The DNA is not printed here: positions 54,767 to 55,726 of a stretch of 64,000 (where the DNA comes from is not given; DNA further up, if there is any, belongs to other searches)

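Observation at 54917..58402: Complex I genes nuoA-nuoB and nuoI bracket apaG-osmC-hflX, with no nuoCD/H/J-N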

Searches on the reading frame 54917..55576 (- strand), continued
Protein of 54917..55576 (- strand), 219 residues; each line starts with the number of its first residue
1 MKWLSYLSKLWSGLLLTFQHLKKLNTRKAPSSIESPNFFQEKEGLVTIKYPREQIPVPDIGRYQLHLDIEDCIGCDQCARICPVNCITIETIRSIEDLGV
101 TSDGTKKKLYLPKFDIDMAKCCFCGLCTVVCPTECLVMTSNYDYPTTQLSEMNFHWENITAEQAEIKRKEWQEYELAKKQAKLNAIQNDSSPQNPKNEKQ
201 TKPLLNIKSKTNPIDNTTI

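Call 34: find_encoding_contigs(protein=P0124, flank=10000, max_places=10)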
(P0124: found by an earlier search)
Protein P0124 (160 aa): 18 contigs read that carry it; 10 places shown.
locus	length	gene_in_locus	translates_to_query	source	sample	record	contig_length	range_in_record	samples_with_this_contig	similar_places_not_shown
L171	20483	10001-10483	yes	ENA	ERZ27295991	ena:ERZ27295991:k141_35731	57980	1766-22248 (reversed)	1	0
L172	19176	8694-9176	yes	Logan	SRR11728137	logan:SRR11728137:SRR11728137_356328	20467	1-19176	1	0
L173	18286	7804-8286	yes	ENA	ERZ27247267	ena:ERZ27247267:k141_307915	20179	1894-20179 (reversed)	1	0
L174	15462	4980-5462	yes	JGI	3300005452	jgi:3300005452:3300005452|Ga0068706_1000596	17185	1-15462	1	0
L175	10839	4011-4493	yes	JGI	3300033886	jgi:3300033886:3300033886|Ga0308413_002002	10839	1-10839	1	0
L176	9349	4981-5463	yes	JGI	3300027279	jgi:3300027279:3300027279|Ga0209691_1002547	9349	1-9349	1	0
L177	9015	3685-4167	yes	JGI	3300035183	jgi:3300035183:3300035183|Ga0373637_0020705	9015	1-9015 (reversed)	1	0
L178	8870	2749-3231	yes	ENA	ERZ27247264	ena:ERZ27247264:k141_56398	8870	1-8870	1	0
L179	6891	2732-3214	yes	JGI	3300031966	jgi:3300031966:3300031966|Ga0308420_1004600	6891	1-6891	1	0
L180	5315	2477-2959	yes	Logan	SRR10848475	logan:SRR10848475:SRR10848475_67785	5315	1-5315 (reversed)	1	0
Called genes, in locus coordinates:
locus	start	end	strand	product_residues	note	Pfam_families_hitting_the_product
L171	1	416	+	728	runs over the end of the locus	PF13585:CHU_C (faint)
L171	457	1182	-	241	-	PF04029:2-ph_phosp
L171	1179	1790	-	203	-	PF00440:TetR_N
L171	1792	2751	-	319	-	PF01073:3Beta_HSD, PF01370:Epimerase, PF04321:RmlD_sub_bind (faint), PF07993:NAD_binding_4 (faint), PF16363:GDP_Man_Dehyd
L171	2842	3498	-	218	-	PF02698:DUF218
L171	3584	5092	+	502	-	PF00221:Lyase_aromatic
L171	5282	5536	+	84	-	-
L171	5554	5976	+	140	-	-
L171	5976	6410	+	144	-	-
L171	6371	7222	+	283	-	PF00425:Chorismate_bind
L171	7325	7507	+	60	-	-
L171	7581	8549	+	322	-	-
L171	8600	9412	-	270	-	PF15418:DUF4625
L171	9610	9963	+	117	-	PF00507:Oxidored_q4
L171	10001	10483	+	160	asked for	PF01058:Oxidored_q6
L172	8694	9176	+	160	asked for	PF01058:Oxidored_q6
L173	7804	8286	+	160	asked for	PF01058:Oxidored_q6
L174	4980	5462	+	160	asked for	PF01058:Oxidored_q6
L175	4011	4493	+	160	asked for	PF01058:Oxidored_q6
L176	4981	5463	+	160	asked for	PF01058:Oxidored_q6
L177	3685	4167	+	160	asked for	PF01058:Oxidored_q6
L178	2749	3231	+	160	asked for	PF01058:Oxidored_q6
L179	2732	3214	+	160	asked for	PF01058:Oxidored_q6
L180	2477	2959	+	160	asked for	PF01058:Oxidored_q6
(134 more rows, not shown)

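Call 35: find_encoding_contigs(protein=P0017, flank=10000, max_places=6)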
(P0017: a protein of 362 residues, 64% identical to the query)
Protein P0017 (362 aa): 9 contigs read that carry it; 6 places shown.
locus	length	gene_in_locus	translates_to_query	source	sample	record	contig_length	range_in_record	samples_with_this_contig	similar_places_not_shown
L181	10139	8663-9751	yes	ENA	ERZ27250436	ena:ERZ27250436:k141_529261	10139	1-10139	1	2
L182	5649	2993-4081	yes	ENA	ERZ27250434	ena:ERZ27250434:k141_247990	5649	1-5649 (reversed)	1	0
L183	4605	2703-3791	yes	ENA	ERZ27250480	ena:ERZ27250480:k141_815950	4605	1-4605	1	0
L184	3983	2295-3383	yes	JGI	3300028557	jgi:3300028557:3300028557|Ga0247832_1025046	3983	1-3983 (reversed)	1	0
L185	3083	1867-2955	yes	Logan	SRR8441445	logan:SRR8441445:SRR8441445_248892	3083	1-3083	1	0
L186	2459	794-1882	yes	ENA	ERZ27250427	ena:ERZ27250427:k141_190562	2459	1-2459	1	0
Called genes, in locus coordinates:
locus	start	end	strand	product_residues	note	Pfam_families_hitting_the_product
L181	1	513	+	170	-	?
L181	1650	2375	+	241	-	PF20772:TACO1_YebC_N, PF01709:Transcrip_reg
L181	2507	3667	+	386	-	PF13177:DNA_pol3_delta2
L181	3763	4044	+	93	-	PF02617:ClpS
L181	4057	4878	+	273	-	PF07224:Chlorophyllase (weak), PF00561:Abhydrolase_1, PF12146:Hydrolase_4, PF12697:Abhydrolase_6, PF03096:Ndr, PF07859:Abhydrolase_3 (weak)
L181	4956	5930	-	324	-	PF09382:RQC, PF00570:HRDC, PF14493:HTH_40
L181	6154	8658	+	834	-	PF13620:CarboxypepD_reg, PF13715:CarbopepD_reg_2, PF18939:DUF5686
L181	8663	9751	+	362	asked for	PF00146:NADHdh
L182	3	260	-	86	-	?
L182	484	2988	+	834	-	PF13620:CarboxypepD_reg, PF13715:CarbopepD_reg_2, PF18939:DUF5686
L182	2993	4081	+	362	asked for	PF00146:NADHdh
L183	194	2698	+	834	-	PF13620:CarboxypepD_reg, PF13715:CarbopepD_reg_2, PF18939:DUF5686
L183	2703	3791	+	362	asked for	PF00146:NADHdh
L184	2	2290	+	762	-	?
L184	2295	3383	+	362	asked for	PF00146:NADHdh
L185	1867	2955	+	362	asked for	PF00146:NADHdh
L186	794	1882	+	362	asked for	PF00146:NADHdh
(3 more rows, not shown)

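Call 38: find_encoding_contigs(protein=P0061, flank=10000, max_places=6)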
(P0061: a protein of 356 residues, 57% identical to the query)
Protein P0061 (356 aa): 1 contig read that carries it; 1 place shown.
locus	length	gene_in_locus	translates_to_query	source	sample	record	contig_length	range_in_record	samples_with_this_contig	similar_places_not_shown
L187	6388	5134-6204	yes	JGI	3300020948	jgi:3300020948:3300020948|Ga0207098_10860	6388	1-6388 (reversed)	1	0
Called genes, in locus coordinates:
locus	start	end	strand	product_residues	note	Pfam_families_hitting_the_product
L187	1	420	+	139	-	?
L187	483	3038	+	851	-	PF07244:POTRA (weak), PF08479:POTRA_2 (faint), PF07244:POTRA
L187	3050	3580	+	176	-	PF03938:OmpH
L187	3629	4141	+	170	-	PF03938:OmpH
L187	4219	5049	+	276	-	PF01177:Asp_Glu_race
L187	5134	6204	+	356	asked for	PF00146:NADHdh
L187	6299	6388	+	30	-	?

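Call 56: find_encoding_contigs(protein=P0063, flank=10000, max_places=10)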
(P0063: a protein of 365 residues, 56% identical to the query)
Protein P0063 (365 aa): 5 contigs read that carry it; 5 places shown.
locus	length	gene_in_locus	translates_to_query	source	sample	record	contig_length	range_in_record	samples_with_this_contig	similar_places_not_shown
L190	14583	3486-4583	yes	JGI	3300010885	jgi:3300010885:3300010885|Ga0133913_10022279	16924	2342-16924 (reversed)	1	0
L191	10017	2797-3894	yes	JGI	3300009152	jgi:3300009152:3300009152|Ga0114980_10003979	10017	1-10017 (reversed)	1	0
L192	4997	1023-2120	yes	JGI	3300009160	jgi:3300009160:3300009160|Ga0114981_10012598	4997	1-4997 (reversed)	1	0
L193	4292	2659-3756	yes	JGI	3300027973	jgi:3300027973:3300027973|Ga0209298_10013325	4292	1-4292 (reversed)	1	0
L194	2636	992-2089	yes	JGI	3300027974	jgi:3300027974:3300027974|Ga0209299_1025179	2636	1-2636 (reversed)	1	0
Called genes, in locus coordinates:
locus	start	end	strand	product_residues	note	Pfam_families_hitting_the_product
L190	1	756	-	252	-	?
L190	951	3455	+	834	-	PF13620:CarboxypepD_reg, PF13715:CarbopepD_reg_2, PF18939:DUF5686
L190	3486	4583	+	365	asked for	PF00146:NADHdh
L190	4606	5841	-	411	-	-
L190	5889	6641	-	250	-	PF01884:PcrB, PF00977:His_biosynth (weak)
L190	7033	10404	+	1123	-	PF08471:Ribonuc_red_2_N, PF02867:Ribonuc_red_lgC, PF12637:TSCPD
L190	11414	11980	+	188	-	-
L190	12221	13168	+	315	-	PF04402:SIMPL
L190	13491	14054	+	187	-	PF02661:Fic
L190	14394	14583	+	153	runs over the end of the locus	PF00583:Acetyltransf_1, PF13673:Acetyltransf_10, PF13508:Acetyltransf_7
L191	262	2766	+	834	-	PF13620:CarboxypepD_reg, PF13715:CarbopepD_reg_2, PF18939:DUF5686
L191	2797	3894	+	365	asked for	PF00146:NADHdh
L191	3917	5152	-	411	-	-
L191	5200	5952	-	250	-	PF01884:PcrB, PF00977:His_biosynth (weak)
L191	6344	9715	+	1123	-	PF08471:Ribonuc_red_2_N, PF02867:Ribonuc_red_lgC, PF12637:TSCPD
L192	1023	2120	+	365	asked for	PF00146:NADHdh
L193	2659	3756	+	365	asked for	PF00146:NADHdh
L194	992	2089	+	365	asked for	PF00146:NADHdh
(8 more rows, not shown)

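Call 63: search_protein_families(library=ncbifam, proteins=[L033:7965-8579:+, L008:7944-8555:+, L083:11005-11655:+], max_evalue=1e-10)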
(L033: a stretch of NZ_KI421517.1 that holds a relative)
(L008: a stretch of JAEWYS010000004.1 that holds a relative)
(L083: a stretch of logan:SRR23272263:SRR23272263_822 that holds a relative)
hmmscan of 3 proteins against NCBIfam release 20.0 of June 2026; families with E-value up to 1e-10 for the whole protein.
L033:7965-8579:+ (204 aa): 18 families
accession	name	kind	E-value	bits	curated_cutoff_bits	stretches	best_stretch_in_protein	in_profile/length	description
TIGR01971.1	NuoI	subfamily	9.4e-26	89.8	113.05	1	53-168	13-120/121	NADH-quinone oxidoreductase, chain I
NF004537.0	PRK05888.1-3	equivalog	7.8e-24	84.3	163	1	56-175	39-149/204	NADH-quinone oxidoreductase subunit NuoI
NF004536.0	PRK05888.1-1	equivalog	6.5e-20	71.2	212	1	57-173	30-141/180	NADH-quinone oxidoreductase subunit NuoI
TIGR00403.1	ndhI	equivalog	5.2e-19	68.5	302.35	1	56-165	38-138/183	NAD(P)H-quinone oxidoreductase subunit I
NF004540.0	PRK05888.2-1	equivalog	4.2e-18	65.3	215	1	54-163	18-120/139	NADH-quinone oxidoreductase subunit NuoI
NF004541.0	PRK05888.2-2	equivalog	4.2e-16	59.2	217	1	55-169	36-134/168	NADH-quinone oxidoreductase subunit NuoI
NF004538.0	PRK05888.1-4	equivalog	4.5e-16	58.9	135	1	56-178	32-149/162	NADH-quinone oxidoreductase subunit NuoI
NF004539.0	PRK05888.1-5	equivalog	3.7e-15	56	225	1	56-175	32-146/162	NADH-quinone oxidoreductase subunit NuoI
NF010590.0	PRK13984.1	equivalog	1.3e-14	53.3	946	1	71-175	39-139/611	putative oxidoreductase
NF040612.1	F420_dehyd_FpoI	exception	5.9e-14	52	180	1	55-153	17-106/135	F420H2 dehydrogenase subunit FpoI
NF004542.0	PRK05888.2-3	equivalog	1e-13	51.2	248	1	55-186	52-179/203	NADH-quinone oxidoreductase subunit NuoI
NF009053.0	PRK12387.1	subfamily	1.8e-13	50.6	204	1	53-156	11-100/180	formate hydrogenlyase complex iron-sulfur subunit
NF004545.0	PRK05888.3-1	equivalog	2.8e-13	49.8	229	1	56-167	42-143/154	NADH-quinone oxidoreductase subunit NuoI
NF006221.0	PRK08348.1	subfamily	6.5e-13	48.5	124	1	59-188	22-133/136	NADH-plastoquinone oxidoreductase subunit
NF004546.0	PRK05888.3-3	equivalog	2.2e-12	46.8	260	1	55-170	39-148/196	NADH-quinone oxidoreductase subunit NuoI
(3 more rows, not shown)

L008:7944-8555:+ (204 aa): 16 families
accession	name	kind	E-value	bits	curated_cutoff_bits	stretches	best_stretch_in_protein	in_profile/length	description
TIGR01971.1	NuoI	subfamily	3.1e-24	84.9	113.05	1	56-165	14-117/121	NADH-quinone oxidoreductase, chain I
NF004537.0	PRK05888.1-3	equivalog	3.6e-23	82.1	163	1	55-196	38-162/204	NADH-quinone oxidoreductase subunit NuoI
NF004540.0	PRK05888.2-1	equivalog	1.2e-19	70.2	215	1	55-170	19-127/139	NADH-quinone oxidoreductase subunit NuoI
NF004536.0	PRK05888.1-1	equivalog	3.6e-19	68.8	212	1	56-202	29-170/180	NADH-quinone oxidoreductase subunit NuoI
TIGR00403.1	ndhI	equivalog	1.6e-18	66.9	302.35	1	56-170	38-143/183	NAD(P)H-quinone oxidoreductase subunit I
NF006221.0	PRK08348.1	subfamily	9.7e-17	60.9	124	1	56-190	19-134/136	NADH-plastoquinone oxidoreductase subunit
NF004539.0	PRK05888.1-5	equivalog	7.7e-15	54.9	225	1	59-156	35-127/162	NADH-quinone oxidoreductase subunit NuoI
NF040612.1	F420_dehyd_FpoI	exception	1e-13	51.2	180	1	55-153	17-106/135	F420H2 dehydrogenase subunit FpoI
NF004538.0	PRK05888.1-4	equivalog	1.3e-13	50.9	135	1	56-155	32-126/162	NADH-quinone oxidoreductase subunit NuoI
NF004541.0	PRK05888.2-2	equivalog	2.1e-13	50.4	217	1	56-195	37-159/168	NADH-quinone oxidoreductase subunit NuoI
NF009053.0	PRK12387.1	subfamily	2.7e-13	50.1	204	1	52-157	10-101/180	formate hydrogenlyase complex iron-sulfur subunit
NF010590.0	PRK13984.1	equivalog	4.8e-13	48.1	946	1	71-158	39-120/611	putative oxidoreductase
NF004546.0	PRK05888.3-3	equivalog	5.1e-13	48.8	260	1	55-167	39-145/196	NADH-quinone oxidoreductase subunit NuoI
NF004545.0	PRK05888.3-1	equivalog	1.2e-12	47.8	229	1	56-154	42-131/154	NADH-quinone oxidoreductase subunit NuoI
NF042909.1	FMH_DH_FwdF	exception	1.6e-11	43.9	375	1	77-150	12-76/336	tungsten-dependent formylmethanofuran dehydrogenase subunit FwdF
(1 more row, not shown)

L083:11005-11655:+ (216 aa): 17 families
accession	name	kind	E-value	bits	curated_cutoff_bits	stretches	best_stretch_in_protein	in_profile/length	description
NF004537.0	PRK05888.1-3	equivalog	4.8e-24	85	163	1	49-170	38-149/204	NADH-quinone oxidoreductase subunit NuoI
TIGR01971.1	NuoI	subfamily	5.6e-24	84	113.05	1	49-159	13-117/121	NADH-quinone oxidoreductase, chain I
NF004540.0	PRK05888.2-1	equivalog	4.9e-20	71.5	215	1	49-169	19-134/139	NADH-quinone oxidoreductase subunit NuoI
TIGR00403.1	ndhI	equivalog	7e-20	71.4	302.35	1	44-159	32-138/183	NAD(P)H-quinone oxidoreductase subunit I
NF006221.0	PRK08348.1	subfamily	8.1e-16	57.9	124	1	52-179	21-129/136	NADH-plastoquinone oxidoreductase subunit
NF004536.0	PRK05888.1-1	equivalog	1.2e-15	57.3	212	1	48-156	27-130/180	NADH-quinone oxidoreductase subunit NuoI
NF010590.0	PRK13984.1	equivalog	3.4e-15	55.2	946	1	51-189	27-153/611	putative oxidoreductase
NF004539.0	PRK05888.1-5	equivalog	8.5e-15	54.8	225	1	49-158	31-135/162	NADH-quinone oxidoreductase subunit NuoI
NF004538.0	PRK05888.1-4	equivalog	2.2e-14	53.4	135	1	48-159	30-136/162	NADH-quinone oxidoreductase subunit NuoI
NF004541.0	PRK05888.2-2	equivalog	5.8e-14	52.3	217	1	42-184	30-154/168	NADH-quinone oxidoreductase subunit NuoI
NF004542.0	PRK05888.2-3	equivalog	7.6e-14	51.6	248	1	49-188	52-187/203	NADH-quinone oxidoreductase subunit NuoI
NF004545.0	PRK05888.3-1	equivalog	8.3e-14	51.5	229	1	49-165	41-145/154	NADH-quinone oxidoreductase subunit NuoI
NF004546.0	PRK05888.3-3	equivalog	1.3e-13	50.8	260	1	49-163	39-147/196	NADH-quinone oxidoreductase subunit NuoI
NF009053.0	PRK12387.1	subfamily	1.9e-13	50.6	204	1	47-155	11-105/180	formate hydrogenlyase complex iron-sulfur subunit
NF004543.0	PRK05888.2-5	equivalog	1e-11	44.7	243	1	49-179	34-156/217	NADH-quinone oxidoreductase subunit NuoI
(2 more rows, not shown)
